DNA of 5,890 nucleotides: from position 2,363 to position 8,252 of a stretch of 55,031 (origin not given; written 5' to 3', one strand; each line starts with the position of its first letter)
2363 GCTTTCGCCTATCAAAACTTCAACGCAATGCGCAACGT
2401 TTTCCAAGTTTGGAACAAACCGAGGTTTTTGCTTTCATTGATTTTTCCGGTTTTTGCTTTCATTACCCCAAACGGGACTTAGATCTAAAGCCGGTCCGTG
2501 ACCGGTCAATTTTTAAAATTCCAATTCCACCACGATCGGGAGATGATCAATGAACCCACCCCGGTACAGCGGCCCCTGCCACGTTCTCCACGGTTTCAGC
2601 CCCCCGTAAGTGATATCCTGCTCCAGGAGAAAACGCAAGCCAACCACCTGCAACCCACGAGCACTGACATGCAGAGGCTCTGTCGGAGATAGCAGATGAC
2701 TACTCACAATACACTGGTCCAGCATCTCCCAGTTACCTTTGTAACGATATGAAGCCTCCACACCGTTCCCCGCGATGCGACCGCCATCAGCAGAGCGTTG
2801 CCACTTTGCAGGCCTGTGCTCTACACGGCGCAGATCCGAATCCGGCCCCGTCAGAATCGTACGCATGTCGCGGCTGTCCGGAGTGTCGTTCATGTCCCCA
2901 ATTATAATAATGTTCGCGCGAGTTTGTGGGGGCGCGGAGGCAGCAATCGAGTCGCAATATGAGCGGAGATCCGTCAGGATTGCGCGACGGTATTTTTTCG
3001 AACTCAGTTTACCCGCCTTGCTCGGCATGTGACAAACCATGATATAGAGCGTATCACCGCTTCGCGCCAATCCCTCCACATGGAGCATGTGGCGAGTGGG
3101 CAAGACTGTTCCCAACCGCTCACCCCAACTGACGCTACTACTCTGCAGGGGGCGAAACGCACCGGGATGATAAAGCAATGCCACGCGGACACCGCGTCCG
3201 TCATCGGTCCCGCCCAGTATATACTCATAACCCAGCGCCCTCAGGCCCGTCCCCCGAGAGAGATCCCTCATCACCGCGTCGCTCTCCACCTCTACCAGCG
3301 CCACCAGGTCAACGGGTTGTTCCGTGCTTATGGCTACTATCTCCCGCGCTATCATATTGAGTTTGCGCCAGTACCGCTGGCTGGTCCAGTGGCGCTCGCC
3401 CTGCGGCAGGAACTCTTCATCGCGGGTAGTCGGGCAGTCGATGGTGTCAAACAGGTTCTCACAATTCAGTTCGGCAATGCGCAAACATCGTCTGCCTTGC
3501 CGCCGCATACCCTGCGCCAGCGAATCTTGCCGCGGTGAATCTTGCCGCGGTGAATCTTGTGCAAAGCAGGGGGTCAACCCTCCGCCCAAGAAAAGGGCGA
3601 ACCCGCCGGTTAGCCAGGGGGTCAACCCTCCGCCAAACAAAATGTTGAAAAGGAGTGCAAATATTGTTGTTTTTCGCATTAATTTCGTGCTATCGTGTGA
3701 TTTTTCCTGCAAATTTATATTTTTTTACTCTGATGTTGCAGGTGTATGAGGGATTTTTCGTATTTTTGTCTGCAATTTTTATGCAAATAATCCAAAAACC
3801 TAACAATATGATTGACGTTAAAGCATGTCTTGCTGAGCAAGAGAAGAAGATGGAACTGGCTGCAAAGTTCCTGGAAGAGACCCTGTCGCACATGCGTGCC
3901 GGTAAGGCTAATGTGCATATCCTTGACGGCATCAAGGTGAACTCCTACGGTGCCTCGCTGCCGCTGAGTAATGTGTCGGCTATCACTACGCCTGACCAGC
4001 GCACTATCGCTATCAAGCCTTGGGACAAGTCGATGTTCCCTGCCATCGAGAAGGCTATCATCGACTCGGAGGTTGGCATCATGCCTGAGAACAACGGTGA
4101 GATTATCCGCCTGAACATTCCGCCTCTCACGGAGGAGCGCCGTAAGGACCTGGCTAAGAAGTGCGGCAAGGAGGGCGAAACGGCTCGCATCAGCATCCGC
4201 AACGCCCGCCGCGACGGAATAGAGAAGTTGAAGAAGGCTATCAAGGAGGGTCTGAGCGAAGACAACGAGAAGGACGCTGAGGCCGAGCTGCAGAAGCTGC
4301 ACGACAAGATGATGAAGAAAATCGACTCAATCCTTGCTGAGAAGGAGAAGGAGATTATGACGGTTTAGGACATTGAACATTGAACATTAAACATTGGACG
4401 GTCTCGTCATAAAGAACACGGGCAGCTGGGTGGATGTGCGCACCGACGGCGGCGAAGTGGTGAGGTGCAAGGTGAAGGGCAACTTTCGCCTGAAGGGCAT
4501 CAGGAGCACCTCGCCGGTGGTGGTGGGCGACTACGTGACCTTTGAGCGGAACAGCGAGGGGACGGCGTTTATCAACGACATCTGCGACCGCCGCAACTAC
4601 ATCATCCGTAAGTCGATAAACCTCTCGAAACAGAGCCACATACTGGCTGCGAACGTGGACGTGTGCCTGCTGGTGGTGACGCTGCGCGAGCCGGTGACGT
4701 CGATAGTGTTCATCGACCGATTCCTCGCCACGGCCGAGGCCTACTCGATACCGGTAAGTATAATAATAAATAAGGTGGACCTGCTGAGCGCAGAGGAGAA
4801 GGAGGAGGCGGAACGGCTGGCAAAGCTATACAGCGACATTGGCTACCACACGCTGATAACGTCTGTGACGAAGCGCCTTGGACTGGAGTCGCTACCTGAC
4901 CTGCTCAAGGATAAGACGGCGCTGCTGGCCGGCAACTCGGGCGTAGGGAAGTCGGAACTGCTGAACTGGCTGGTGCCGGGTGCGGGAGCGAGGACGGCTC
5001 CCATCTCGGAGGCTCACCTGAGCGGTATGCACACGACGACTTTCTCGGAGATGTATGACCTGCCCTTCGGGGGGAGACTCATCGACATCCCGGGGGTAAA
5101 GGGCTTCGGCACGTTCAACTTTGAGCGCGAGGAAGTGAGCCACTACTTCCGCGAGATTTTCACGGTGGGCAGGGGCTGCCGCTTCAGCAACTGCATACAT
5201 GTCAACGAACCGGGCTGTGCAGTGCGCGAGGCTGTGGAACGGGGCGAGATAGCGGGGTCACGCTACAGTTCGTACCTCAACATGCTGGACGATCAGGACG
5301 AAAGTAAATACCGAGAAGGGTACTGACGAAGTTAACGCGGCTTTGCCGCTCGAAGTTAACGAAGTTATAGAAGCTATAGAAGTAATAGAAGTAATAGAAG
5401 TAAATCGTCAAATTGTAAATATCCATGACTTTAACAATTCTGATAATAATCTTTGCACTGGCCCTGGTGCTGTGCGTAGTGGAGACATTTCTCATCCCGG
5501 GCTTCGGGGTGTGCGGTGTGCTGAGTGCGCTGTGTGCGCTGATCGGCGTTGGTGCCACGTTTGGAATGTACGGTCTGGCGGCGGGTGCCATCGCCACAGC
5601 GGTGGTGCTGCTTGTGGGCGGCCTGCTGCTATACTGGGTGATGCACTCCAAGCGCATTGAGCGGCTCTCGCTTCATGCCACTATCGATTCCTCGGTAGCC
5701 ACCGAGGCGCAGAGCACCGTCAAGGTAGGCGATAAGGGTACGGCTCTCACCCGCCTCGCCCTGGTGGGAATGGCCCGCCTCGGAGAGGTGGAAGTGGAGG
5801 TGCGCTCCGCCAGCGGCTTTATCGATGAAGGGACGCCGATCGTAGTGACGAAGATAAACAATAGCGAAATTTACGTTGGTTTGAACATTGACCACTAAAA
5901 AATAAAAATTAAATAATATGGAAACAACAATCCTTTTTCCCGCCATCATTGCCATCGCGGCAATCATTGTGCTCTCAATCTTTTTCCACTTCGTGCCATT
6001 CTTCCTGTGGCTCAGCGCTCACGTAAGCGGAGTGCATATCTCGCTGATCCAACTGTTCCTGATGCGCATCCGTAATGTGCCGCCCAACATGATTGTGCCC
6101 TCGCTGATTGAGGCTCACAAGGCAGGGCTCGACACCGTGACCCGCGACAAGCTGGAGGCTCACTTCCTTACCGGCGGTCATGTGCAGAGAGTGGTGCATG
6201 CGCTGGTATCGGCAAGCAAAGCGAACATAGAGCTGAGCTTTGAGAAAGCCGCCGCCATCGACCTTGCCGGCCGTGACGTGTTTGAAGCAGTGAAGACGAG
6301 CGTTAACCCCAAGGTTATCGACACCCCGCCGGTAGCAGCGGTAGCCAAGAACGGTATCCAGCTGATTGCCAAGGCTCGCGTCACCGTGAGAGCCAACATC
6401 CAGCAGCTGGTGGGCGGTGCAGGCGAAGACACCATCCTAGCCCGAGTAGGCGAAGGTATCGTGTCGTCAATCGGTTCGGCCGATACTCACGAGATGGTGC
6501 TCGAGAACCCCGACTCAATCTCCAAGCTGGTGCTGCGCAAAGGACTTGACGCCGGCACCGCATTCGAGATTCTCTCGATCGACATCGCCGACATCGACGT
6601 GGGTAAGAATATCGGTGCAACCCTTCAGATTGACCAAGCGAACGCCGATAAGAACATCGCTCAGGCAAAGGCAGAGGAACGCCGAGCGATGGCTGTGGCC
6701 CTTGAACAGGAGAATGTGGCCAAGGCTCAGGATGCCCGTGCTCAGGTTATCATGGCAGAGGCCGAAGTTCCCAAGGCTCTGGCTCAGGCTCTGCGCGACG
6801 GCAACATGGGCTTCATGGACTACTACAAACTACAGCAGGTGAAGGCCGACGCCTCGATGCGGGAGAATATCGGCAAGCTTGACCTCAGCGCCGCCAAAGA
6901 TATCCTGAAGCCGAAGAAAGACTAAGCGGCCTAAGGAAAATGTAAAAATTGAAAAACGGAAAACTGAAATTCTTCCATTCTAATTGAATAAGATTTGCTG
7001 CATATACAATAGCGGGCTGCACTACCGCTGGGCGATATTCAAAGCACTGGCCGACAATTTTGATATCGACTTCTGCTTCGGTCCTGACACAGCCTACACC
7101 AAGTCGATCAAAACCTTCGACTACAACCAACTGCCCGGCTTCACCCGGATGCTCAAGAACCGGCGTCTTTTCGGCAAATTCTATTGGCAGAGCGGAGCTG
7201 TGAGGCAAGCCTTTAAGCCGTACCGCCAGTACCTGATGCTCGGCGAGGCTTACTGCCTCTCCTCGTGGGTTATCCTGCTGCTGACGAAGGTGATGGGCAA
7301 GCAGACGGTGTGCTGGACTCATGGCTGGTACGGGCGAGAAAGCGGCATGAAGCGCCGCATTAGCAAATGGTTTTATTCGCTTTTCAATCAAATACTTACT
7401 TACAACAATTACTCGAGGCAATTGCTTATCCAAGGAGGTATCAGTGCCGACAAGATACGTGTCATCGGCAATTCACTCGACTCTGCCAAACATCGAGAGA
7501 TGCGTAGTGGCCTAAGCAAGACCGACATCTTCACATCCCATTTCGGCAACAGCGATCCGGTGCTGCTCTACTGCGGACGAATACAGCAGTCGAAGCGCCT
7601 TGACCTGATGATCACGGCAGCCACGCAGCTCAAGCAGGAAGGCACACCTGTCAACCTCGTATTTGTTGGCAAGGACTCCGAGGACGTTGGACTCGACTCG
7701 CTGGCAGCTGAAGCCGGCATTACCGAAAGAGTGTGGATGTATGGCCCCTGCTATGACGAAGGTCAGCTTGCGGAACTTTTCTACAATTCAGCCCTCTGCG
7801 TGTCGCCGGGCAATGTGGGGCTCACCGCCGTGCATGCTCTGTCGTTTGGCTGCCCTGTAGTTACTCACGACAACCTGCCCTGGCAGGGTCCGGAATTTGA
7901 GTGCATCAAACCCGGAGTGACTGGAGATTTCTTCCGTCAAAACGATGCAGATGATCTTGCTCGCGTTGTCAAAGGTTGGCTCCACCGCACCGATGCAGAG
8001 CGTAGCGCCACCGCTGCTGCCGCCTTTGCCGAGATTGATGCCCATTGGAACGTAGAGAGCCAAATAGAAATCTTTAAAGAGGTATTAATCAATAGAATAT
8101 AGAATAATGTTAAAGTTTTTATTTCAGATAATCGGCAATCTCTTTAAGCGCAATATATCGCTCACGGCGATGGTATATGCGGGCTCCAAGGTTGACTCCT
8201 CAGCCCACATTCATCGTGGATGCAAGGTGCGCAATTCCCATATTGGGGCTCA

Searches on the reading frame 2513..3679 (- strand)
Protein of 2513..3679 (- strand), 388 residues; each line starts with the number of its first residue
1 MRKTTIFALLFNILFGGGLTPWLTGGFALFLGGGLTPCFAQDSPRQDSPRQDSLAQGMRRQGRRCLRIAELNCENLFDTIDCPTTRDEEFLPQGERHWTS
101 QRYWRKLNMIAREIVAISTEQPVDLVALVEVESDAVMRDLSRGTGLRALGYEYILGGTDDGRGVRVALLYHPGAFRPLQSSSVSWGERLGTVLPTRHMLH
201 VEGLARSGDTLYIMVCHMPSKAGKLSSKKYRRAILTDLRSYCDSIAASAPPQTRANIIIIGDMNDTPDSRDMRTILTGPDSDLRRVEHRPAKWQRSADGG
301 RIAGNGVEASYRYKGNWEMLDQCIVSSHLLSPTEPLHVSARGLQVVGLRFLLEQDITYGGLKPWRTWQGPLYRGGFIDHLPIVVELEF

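Call 76: search_protein_families(library=pfam, proteins=[window:2513-3679:-], max_evalue=0.0001)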
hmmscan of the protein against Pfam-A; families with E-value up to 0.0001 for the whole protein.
window:2513-3679:- (388 aa): 2 families
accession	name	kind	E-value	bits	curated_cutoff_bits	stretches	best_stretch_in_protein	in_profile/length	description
PF19580.5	Exo_endo_phos_3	-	3.4e-60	204.1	27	1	68-387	2-310/311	Endonuclease/Exonuclease/phosphatase family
PF03372.29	Exo_endo_phos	-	5.7e-08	33.2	24.5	1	116-329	24-206/225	Endonuclease/Exonuclease/phosphatase family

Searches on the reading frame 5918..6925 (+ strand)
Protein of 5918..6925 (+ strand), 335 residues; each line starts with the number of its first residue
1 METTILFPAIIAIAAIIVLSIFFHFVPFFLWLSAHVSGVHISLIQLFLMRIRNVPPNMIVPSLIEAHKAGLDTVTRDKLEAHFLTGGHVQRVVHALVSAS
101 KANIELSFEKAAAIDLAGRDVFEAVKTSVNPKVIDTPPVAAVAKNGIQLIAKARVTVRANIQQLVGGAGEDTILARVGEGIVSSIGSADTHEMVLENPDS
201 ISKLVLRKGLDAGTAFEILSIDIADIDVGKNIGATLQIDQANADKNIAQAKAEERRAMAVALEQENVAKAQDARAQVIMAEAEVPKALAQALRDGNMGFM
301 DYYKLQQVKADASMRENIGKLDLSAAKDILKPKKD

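Call 76: search_protein_families(library=pfam, proteins=[window:5918-6925:+], max_evalue=0.0001)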
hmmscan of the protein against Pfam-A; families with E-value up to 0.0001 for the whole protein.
window:5918-6925:+ (335 aa): 1 family
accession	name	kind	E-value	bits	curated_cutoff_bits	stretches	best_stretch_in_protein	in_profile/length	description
PF12127.13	FloA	-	1.3e-155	517.7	34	1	10-320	3-312/314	Flotillin-like protein FloA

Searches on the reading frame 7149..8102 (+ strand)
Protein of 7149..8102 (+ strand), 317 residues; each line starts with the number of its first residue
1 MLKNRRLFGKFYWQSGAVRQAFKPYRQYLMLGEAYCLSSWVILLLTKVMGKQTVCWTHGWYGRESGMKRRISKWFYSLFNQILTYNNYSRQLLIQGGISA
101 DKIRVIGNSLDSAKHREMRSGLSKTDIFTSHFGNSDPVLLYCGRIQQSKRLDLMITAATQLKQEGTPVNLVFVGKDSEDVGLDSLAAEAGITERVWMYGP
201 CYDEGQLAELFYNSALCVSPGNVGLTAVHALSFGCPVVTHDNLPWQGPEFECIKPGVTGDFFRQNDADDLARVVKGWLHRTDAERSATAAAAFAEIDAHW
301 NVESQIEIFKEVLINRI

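Call 76: search_protein_families(library=pfam, proteins=[window:7149-8102:+], max_evalue=0.0001)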
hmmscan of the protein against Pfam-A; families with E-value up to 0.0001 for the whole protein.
window:7149-8102:+ (317 aa): 3 families
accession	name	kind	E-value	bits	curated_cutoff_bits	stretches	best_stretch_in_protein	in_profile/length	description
PF00534.26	Glycos_transf_1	-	1e-20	74.4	26.4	1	130-286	9-164/172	Glycosyl transferases group 1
PF13692.12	Glyco_trans_1_4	-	3.7e-16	60.1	27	1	137-276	2-138/142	Glycosyl transferases group 1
PF13439.12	Glyco_transf_4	-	2e-07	31.6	28.5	1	38-112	84-168/170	Glycosyltransferase Family 4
